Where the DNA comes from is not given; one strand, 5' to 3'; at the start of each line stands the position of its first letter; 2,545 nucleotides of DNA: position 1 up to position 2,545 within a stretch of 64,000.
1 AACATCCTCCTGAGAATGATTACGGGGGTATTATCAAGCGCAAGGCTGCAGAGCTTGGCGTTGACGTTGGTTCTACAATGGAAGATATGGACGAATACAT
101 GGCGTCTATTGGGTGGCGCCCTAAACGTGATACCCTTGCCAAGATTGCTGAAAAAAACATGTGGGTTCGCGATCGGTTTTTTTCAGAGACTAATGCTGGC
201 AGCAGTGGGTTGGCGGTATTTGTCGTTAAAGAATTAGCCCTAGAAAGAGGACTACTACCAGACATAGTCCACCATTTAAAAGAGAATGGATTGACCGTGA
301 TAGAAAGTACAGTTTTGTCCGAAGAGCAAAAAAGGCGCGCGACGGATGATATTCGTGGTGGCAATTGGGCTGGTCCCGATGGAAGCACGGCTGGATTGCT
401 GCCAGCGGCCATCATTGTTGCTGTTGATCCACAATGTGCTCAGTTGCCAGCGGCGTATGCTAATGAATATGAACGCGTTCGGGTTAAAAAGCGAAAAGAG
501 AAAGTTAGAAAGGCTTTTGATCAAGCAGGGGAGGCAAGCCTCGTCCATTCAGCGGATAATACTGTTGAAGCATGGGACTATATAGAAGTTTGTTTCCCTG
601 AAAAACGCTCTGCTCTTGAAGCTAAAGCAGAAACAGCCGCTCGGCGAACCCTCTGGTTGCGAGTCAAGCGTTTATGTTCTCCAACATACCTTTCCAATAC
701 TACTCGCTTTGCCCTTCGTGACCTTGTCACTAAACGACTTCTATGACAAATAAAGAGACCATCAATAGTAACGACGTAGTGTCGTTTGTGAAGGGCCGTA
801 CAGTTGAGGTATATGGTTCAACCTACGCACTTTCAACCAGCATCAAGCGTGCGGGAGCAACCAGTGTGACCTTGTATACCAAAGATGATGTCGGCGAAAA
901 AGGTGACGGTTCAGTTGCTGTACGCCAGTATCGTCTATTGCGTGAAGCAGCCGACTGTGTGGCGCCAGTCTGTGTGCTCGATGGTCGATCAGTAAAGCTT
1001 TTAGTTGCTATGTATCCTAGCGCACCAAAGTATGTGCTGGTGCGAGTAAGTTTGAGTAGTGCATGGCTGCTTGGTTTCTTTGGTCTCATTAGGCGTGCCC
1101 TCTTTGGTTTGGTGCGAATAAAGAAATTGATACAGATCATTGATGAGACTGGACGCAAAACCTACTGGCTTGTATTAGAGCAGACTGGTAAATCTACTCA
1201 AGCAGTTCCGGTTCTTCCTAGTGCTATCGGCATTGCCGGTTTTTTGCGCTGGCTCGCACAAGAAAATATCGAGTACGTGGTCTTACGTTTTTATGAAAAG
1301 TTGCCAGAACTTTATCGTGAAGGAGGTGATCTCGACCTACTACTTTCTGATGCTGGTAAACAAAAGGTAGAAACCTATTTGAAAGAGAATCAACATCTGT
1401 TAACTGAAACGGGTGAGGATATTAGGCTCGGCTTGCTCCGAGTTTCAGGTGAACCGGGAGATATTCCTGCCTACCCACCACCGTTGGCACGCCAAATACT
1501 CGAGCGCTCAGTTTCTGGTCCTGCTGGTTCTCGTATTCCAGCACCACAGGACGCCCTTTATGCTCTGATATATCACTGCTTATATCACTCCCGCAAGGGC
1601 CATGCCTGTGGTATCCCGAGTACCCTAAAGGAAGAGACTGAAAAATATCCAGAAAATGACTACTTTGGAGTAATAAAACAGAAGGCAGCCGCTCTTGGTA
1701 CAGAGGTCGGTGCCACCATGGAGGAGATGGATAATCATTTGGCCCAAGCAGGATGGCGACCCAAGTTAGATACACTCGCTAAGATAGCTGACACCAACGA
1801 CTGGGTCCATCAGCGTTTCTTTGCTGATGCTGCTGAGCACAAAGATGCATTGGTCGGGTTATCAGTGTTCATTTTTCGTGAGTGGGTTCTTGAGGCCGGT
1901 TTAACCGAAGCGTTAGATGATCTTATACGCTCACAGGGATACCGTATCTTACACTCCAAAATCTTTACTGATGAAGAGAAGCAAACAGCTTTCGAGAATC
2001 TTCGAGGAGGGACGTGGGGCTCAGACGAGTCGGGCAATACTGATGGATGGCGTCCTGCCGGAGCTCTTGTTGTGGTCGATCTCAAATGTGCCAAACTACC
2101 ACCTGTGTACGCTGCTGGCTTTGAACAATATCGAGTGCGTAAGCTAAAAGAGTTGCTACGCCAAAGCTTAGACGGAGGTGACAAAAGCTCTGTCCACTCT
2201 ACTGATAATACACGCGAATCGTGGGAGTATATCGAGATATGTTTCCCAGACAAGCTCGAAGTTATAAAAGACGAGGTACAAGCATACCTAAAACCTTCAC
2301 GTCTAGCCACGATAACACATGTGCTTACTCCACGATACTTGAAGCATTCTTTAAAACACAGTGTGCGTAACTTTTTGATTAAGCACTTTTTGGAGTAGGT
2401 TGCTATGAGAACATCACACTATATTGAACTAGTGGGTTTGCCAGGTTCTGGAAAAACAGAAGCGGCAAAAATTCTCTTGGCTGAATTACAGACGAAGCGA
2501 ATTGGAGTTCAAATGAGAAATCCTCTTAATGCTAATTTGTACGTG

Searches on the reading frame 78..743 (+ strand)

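Call 3: search_protein_families(library=pfam, proteins=[window:78-743:+], max_evalue=1)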
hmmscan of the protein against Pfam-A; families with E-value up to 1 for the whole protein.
window:78-743:+ (222 aa): 2 families
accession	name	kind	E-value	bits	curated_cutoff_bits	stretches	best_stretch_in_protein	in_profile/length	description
PF00334.24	NDK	-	0.003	17.9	27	1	137-176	94-133/135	Nucleoside diphosphate kinase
PF16028.10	SLC3A2_N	-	0.24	11.5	27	0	107-127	49-69/77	Solute carrier family 3 member 2 N-terminus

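Call 4: search_protein_families(library=ncbifam, proteins=[window:78-743:+], max_evalue=1)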
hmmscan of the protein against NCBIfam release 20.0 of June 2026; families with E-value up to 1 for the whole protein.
window:78-743:+ (222 aa): 1 family
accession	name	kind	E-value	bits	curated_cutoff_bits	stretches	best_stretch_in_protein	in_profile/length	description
NF001908.0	PRK00668.1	equivalog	0.0057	16.4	155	1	47-81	7-41/141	nucleoside-diphosphate kinase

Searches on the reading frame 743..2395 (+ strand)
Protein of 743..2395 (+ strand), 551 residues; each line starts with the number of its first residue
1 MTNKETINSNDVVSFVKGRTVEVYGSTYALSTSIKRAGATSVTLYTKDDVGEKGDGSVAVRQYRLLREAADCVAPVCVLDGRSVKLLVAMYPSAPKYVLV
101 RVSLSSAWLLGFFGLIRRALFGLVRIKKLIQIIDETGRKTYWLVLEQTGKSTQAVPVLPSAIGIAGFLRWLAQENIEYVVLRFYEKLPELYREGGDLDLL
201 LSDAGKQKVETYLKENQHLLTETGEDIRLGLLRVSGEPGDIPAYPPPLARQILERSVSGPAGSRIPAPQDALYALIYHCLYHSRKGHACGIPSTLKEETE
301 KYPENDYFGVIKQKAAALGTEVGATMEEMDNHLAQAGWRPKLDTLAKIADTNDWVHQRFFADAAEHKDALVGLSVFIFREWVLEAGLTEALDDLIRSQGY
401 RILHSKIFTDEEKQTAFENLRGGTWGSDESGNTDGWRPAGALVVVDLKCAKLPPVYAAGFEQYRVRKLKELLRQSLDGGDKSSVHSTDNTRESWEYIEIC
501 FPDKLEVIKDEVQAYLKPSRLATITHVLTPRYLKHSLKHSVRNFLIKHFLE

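Call 3: search_protein_families(library=pfam, proteins=[window:743-2395:+], max_evalue=1)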
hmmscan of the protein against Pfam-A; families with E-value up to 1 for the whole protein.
window:743-2395:+ (551 aa): 0 families

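Call 4: search_protein_families(library=ncbifam, proteins=[window:743-2395:+], max_evalue=1)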
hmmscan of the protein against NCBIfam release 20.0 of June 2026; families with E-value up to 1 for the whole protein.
window:743-2395:+ (551 aa): 2 families
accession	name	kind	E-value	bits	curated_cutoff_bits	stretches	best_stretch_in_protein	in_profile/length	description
NF006452.0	PRK08788.1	equivalog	0.045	12.9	177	1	126-202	16-93/291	crotonase/enoyl-CoA hydratase family protein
NF009196.0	PRK12544.1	equivalog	0.16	11.3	287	1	357-431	50-123/208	RNA polymerase factor sigma-70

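Call 47: search_solved_structures(query=A8, max_evalue=10)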
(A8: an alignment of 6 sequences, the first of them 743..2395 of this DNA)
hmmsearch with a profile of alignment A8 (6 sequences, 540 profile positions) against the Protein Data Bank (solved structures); distinct sequences matched with E-value up to 10: 3.
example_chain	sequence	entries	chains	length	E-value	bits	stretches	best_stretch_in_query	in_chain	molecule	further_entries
1o9h_A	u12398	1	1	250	0.95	10.9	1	423-467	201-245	RRNA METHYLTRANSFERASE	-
5x00_A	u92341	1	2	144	1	10.8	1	366-403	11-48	Nucleoside diphosphate kinase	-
1o9g_A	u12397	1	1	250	1.1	10.7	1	423-466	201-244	RRNA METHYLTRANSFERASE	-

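Call 74: search_protein_families(library=pfam, alignment_id=A8, max_evalue=1)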
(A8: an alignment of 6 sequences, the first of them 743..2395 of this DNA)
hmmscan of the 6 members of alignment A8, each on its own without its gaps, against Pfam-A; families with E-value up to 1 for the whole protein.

A. member 1, window:743-2395:+ (551 aa): 0 families

B. families by the number of members that match (of 6 scanned): 2 families
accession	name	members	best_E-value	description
PF00334.24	NDK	4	0.00062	Nucleoside diphosphate kinase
PF14907.12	NTP_transf_5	3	0.0043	Uncharacterised nucleotidyltransferase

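Call 95: search_protein_families(library=padloc, proteins=[window:743-2395:+], max_evalue=0.1)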
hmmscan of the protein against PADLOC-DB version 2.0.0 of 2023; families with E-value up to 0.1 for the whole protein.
window:743-2395:+ (551 aa): 0 families

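Call 96: search_protein_families(library=phrogs, proteins=[window:743-2395:+], max_evalue=0.1)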
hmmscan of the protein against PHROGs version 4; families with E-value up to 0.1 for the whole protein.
window:743-2395:+ (551 aa): 1 family
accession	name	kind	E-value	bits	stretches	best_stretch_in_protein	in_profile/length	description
phrog_38190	-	unknown function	0.014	15.8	0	296-368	195-263/351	-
